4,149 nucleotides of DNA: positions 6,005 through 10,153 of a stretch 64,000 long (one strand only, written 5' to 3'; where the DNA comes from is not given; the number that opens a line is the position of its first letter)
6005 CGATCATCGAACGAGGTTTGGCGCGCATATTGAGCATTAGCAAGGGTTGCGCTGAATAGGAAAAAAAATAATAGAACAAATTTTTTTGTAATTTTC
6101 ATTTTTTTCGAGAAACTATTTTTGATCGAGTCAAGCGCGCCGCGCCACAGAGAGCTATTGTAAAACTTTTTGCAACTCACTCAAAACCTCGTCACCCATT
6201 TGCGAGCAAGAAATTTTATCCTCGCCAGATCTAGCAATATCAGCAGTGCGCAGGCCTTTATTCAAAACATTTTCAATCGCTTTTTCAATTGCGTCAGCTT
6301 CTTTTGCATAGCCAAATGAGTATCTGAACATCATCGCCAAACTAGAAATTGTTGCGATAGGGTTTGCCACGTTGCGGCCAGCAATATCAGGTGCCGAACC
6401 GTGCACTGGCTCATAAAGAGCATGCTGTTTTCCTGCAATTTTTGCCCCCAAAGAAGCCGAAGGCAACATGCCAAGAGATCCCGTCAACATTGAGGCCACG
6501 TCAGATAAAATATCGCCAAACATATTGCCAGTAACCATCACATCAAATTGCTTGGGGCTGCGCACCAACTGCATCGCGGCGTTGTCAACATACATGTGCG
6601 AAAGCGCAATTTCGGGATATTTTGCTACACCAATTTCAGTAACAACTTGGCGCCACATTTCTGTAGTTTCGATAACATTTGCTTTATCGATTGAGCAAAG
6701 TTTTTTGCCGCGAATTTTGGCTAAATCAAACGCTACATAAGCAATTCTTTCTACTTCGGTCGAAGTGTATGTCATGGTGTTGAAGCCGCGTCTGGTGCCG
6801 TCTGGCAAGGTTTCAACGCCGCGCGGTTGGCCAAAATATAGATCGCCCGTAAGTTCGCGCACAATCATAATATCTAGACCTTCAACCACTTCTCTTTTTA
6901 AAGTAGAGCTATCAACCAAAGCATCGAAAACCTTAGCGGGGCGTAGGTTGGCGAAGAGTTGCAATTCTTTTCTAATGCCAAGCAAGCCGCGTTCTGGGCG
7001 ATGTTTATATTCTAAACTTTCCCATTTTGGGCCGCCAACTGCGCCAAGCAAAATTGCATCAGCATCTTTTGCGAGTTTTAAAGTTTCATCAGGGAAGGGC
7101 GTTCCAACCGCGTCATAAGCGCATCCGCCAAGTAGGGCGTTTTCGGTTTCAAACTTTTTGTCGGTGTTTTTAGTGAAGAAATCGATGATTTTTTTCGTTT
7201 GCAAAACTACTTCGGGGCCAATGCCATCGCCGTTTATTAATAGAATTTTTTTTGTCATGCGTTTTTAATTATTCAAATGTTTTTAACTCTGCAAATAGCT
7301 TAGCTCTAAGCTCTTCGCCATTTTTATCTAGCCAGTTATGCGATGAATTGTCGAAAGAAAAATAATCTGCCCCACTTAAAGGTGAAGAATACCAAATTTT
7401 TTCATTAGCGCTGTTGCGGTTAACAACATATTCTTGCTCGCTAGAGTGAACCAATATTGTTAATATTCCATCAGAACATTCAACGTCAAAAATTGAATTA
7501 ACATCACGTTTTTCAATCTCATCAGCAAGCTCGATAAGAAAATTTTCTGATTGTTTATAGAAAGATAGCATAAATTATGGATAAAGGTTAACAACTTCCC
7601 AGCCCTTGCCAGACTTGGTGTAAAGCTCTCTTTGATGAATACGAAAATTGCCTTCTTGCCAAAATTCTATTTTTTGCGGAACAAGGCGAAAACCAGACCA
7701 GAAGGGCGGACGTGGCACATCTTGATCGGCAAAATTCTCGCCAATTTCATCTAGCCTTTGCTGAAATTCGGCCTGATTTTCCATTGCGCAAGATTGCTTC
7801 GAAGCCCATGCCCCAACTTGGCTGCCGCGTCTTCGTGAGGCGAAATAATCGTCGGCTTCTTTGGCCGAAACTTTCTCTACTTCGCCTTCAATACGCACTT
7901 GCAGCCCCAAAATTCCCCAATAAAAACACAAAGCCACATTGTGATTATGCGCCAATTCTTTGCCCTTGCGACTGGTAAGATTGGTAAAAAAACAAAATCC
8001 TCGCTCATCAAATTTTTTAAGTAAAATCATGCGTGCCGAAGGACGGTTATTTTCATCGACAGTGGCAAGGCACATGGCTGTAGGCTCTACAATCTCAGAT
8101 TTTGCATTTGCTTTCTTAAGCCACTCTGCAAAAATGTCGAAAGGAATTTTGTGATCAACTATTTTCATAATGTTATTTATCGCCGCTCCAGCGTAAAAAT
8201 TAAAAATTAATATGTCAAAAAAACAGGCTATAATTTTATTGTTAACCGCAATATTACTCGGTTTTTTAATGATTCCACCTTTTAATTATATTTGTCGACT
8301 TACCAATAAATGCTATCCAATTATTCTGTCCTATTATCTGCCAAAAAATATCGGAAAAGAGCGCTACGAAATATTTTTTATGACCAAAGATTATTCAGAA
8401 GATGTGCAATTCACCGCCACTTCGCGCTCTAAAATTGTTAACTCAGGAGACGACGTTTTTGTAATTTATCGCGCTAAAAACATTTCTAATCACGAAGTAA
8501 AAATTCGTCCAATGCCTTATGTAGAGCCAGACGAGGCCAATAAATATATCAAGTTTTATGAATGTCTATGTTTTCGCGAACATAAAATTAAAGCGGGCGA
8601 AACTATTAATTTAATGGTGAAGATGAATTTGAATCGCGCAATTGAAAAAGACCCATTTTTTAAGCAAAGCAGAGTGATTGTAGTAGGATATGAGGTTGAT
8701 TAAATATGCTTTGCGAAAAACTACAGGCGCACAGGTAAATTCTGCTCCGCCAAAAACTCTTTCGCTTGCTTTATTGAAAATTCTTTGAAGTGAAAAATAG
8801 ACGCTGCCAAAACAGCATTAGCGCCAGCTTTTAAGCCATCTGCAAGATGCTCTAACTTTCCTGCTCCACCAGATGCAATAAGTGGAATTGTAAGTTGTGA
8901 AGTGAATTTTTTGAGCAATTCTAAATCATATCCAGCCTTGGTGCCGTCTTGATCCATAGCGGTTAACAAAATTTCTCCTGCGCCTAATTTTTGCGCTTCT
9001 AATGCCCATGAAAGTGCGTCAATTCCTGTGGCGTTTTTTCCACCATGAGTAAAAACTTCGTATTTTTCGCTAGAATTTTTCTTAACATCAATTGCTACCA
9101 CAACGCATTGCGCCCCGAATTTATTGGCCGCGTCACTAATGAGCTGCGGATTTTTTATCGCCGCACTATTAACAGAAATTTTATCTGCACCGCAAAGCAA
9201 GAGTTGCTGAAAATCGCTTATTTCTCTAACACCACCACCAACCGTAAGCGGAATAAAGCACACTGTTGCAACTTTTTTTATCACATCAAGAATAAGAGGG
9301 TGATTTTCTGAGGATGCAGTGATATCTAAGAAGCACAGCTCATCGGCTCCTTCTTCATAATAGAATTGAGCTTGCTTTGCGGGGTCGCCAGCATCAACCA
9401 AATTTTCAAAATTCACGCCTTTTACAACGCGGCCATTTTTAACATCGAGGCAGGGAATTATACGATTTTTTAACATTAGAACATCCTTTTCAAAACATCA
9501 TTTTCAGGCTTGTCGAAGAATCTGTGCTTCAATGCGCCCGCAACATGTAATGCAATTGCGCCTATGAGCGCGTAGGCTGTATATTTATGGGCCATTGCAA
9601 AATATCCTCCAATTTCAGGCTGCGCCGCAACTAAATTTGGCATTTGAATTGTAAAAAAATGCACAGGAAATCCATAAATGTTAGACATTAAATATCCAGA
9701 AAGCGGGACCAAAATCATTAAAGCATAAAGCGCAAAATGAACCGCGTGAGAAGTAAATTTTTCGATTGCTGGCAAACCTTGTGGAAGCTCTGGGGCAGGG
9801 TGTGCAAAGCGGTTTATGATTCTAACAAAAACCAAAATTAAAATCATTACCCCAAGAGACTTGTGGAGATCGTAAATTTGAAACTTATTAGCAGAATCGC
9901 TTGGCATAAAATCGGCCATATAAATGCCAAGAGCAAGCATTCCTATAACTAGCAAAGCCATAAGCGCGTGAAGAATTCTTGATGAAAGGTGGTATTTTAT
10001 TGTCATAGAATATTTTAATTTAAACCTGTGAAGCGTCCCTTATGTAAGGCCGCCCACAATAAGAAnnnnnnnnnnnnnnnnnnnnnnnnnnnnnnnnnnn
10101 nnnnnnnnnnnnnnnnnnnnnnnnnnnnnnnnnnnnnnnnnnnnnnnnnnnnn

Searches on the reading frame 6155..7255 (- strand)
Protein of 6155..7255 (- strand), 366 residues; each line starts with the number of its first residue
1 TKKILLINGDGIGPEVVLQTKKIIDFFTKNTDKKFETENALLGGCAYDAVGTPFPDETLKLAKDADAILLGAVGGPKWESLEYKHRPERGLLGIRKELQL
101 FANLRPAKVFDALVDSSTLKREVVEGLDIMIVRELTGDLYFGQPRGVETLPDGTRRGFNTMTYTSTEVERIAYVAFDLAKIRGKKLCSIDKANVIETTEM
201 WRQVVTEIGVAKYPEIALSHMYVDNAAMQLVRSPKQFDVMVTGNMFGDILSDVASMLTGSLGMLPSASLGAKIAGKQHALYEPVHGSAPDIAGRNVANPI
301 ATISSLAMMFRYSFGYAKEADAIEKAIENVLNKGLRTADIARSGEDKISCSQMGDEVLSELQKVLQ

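Call 71: search_protein_families(library=pfam, proteins=[window:6155-7255:-], max_evalue=0.00001)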
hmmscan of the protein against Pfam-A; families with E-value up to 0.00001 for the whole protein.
window:6155-7255:- (366 aa): 1 family
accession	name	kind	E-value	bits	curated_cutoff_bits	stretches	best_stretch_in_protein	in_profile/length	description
PF00180.25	Iso_dh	-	6.3e-139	463.5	27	1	3-357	1-348/348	Isocitrate/isopropylmalate dehydrogenase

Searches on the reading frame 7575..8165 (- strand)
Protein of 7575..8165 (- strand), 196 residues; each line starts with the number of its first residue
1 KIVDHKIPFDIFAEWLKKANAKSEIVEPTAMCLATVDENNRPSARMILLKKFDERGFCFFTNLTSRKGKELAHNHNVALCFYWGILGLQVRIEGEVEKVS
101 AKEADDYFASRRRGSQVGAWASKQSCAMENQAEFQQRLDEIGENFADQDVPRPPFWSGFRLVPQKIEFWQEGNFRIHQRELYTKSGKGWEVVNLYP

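Call 71: search_protein_families(library=pfam, proteins=[window:7575-8165:-], max_evalue=0.00001)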
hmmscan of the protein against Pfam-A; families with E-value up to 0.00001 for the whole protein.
window:7575-8165:- (196 aa): 3 families
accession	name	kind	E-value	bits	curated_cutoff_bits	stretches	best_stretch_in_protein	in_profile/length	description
PF01243.27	PNPOx_N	-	8.2e-28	97.6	28.1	1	21-141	5-116/120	Pyridoxamine 5'-phosphate oxidase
PF10590.14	PNP_phzG_C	-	1.3e-15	57.4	27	1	156-196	1-42/42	Pyridoxine 5'-phosphate oxidase C-terminal dimerisation region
PF12766.13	Pyridox_oxase_2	-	6.9e-09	36.7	26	1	16-97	8-97/100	Pyridoxamine 5'-phosphate oxidase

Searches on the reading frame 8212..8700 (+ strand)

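Call 71: search_protein_families(library=pfam, proteins=[window:8212-8700:+], max_evalue=0.00001)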
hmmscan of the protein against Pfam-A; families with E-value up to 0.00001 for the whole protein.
window:8212-8700:+ (163 aa): 1 family
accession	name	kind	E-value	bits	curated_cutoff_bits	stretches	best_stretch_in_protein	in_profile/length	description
PF04442.19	CtaG_Cox11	-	3.2e-17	63.4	25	1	48-161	31-145/148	Cytochrome c oxidase assembly protein CtaG/Cox11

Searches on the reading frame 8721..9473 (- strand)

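Call 72: search_protein_families(library=pfam, proteins=[window:8721-9473:-], max_evalue=0.00001)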
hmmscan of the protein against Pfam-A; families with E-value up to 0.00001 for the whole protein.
window:8721-9473:- (250 aa): 2 families
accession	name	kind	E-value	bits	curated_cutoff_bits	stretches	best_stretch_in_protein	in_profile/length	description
PF00977.27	His_biosynth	-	3.8e-85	285.4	23.6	1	4-232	1-227/228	Histidine biosynthesis protein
PF02581.23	TMP-TENI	-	3.7e-07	30.1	27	0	158-221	114-174/180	Thiamine monophosphate synthase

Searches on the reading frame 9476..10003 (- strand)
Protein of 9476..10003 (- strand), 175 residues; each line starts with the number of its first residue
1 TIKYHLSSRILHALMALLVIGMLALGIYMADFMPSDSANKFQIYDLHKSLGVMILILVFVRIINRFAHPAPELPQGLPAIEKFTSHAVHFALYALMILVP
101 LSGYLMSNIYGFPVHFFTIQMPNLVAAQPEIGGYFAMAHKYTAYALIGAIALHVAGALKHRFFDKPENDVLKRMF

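Call 72: search_protein_families(library=pfam, proteins=[window:9476-10003:-], max_evalue=0.00001)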
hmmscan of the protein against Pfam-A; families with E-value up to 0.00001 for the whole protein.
window:9476-10003:- (175 aa): 1 family
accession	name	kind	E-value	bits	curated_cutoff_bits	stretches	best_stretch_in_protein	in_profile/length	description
PF01292.26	Ni_hydr_CYTB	-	2.2e-28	99.7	30.1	1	4-175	2-177/179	Prokaryotic cytochrome b561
